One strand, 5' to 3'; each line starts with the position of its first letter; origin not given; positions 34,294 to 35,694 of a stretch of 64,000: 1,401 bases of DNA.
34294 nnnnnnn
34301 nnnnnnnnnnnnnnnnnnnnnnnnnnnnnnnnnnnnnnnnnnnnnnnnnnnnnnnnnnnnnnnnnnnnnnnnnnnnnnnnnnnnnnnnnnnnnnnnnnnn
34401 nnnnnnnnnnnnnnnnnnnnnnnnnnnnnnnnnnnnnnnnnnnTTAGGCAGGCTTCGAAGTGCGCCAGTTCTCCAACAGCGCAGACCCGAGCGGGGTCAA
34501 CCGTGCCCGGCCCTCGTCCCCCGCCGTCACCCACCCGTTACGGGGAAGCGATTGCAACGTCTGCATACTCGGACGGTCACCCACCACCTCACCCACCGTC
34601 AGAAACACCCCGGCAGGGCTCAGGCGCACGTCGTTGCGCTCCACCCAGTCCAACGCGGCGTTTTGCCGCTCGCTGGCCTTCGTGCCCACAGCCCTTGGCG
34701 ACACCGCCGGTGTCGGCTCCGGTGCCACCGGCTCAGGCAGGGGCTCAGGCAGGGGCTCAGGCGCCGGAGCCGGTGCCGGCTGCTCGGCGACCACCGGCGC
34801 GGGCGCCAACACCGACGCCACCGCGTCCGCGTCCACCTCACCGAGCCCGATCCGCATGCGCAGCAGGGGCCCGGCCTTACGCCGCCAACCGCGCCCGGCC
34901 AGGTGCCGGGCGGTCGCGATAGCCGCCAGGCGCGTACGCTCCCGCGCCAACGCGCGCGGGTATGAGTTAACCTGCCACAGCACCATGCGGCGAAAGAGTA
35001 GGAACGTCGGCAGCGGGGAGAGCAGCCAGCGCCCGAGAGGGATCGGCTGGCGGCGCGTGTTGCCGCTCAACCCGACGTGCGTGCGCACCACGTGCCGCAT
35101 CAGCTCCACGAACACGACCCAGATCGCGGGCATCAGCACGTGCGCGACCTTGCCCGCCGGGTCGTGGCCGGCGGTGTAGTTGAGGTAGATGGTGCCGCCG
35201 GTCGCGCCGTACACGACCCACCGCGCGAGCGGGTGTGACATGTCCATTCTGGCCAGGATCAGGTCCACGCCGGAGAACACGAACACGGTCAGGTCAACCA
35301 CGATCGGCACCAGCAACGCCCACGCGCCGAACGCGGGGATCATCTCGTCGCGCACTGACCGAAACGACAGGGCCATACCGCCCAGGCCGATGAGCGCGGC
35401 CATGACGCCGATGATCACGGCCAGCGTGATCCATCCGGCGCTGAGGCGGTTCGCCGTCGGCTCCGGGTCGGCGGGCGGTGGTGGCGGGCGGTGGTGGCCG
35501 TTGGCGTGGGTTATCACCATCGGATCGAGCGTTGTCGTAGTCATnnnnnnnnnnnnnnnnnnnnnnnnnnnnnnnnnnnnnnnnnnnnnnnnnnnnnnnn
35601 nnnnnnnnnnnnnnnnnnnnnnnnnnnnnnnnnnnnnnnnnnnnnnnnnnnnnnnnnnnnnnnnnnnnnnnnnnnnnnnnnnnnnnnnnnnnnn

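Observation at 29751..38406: An ~85-bp AT-rich palindromic direct repeat brackets an 8.5-kb gene module beside the integrase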

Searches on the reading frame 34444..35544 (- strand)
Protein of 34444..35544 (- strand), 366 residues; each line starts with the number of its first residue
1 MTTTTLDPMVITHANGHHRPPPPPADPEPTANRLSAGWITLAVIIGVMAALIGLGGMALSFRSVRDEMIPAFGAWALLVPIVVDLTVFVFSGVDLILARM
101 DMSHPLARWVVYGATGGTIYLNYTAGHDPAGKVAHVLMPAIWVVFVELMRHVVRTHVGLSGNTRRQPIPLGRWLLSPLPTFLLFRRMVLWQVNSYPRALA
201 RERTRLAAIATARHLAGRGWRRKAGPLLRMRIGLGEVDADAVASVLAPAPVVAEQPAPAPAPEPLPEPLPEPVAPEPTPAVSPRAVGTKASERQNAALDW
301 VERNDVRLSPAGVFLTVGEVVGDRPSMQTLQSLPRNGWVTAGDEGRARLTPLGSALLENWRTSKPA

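Call 21: search_protein_families(library=pfam, max_evalue=0.01, proteins=[window:34444-35544:-])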
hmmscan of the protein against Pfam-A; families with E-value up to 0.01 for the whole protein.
window:34444-35544:- (366 aa): 2 families
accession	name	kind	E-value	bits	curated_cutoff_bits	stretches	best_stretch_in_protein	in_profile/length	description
PF10935.13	DUF2637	-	6.2e-19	68.9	22.8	1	48-196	6-160/161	Protein of unknown function (DUF2637)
PF16031.10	TonB_N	-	0.0036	18.3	33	1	244-286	35-77/138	TonB polyproline region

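Call 22: search_protein_families(library=phrogs, max_evalue=0.01, proteins=[window:34444-35544:-])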
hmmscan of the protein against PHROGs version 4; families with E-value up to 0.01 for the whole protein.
window:34444-35544:- (366 aa): 3 families
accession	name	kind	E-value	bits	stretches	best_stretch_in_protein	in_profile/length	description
phrog_29003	-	unknown function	1.5e-25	90.9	1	40-228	37-226/504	-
phrog_32569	-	unknown function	2.4e-20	73.8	1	30-225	54-253/519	-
phrog_13160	-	unknown function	0.0017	19.4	1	20-58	7-45/139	-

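Call 67: find_related_loci(query=A5, collection=viral_contigs, flank=10000)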
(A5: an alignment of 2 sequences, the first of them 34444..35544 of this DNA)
Query A5 (366 aa) in viral_contigs; peptide patterns used: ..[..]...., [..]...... (x = any residue, [..] = any of these).
48 stretches matched a pattern; 2 encode a relative of the query (tblastn E <= 1e-3); 2 distinct loci.
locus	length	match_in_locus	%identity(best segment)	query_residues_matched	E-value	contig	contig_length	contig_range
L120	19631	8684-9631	54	11-339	2e-90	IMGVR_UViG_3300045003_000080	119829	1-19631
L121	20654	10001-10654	67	34-249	7e-88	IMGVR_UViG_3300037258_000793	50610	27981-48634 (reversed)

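Call 90: search_protein_families(library=padloc, max_evalue=0.01, proteins=[window:34444-35544:-])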
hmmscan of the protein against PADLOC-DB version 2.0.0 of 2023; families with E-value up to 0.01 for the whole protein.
window:34444-35544:- (366 aa): 0 families

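Call 98: search_protein_families(library=ncbifam, max_evalue=0.001, proteins=[window:34444-35544:-])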
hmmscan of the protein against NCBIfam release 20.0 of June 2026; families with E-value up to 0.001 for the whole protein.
window:34444-35544:- (366 aa): 1 family
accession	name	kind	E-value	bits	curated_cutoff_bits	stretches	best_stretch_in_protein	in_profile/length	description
NF033845.1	MSCRAMM_ClfB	exception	0.00017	19.6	999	1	230-283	528-582/871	MSCRAMM family adhesin clumping factor ClfB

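Call 99: find_homologous_proteins(query=window:34444-35544:-, max_evalue=1e-40)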
Query window:34444-35544:- (366 aa): 161 proteins with E <= 1e-40 among 8000 candidates; the best 120 are listed.
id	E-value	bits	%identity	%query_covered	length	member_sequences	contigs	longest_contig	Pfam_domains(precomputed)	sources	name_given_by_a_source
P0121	1.1e-237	806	99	100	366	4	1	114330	PF10935.14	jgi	-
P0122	5.9e-130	452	64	99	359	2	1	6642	PF10935.14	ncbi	-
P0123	1.9e-98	348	70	62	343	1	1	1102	PF10935.14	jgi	jgi:hypothetical protein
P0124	4.3e-98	347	52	98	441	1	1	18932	PF10935.14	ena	-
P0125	1.2e-96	342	62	73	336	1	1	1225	PF10935.14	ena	-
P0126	1.6e-95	338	67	62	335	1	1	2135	PF10935.14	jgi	jgi:hypothetical protein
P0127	3.3e-95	337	71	55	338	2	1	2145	PF10935.14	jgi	-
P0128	3.4e-95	337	67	63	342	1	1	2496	PF10935.14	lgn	-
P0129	4.6e-95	337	67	61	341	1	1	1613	PF10935.14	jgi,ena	-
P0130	9.2e-95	336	72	55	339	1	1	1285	PF10935.14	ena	-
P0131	2.0e-94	335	55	86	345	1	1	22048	PF10935.14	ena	-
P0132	3.1e-94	334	59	75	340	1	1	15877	PF10935.14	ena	-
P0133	6.3e-94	333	66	61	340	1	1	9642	PF10935.14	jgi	jgi:hypothetical protein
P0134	6.6e-94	333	65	62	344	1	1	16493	PF10935.14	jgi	jgi:hypothetical protein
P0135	1.7e-93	332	71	59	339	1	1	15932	PF10935.14,PF13565.13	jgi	jgi:hypothetical protein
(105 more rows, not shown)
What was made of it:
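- DUF2637 homologs are abundant in Actinospica and Actinocrinis genomes (call 99).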

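Call 100: find_encoding_contigs(protein=P0122, flank=10000, max_places=2)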
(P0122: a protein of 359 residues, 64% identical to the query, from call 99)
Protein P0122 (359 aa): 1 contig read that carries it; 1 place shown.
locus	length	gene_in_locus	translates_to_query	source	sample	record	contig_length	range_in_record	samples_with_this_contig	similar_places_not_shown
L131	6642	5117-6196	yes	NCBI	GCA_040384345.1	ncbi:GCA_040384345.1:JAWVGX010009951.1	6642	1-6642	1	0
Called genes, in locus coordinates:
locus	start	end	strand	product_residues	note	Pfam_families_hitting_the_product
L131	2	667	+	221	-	?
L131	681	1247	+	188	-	PF13508:Acetyltransf_7 (weak), PF13673:Acetyltransf_10 (weak)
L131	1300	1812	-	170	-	-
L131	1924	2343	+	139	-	-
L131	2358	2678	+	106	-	-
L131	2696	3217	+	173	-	-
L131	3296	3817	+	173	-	-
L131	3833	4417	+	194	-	-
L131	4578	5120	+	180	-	-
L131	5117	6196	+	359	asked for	PF10935:DUF2637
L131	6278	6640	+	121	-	?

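Call 101: find_encoding_contigs(protein=P0124, flank=10000, max_places=2)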
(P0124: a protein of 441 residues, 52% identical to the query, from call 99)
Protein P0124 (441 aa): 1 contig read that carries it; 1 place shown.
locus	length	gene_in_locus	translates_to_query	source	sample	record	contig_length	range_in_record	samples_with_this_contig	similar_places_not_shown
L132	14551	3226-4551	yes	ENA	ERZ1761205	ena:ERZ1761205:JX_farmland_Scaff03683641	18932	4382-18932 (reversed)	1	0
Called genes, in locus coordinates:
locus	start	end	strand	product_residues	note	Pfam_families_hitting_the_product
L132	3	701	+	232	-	?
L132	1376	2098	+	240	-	-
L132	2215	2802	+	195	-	-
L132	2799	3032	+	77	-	-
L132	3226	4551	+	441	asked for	PF10935:DUF2637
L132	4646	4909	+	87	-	-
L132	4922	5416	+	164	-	-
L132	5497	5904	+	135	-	-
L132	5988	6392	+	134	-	-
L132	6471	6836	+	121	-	-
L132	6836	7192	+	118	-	-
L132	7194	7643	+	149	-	-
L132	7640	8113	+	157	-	-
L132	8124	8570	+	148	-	-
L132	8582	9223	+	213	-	-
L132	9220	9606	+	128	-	-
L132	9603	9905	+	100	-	-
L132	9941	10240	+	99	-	-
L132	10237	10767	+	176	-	-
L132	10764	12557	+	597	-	-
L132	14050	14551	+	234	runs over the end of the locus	-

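Call 109: search_protein_families(library=pfam, max_evalue=0.1, proteins=[L131:1300-1812:-])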
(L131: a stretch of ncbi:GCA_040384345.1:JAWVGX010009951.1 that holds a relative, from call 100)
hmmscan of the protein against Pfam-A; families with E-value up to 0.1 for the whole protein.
L131:1300-1812:- (170 aa): 0 families

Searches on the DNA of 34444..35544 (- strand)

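Call 122: search_rna_families(sources=[L132, L131], threshold=gathering)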
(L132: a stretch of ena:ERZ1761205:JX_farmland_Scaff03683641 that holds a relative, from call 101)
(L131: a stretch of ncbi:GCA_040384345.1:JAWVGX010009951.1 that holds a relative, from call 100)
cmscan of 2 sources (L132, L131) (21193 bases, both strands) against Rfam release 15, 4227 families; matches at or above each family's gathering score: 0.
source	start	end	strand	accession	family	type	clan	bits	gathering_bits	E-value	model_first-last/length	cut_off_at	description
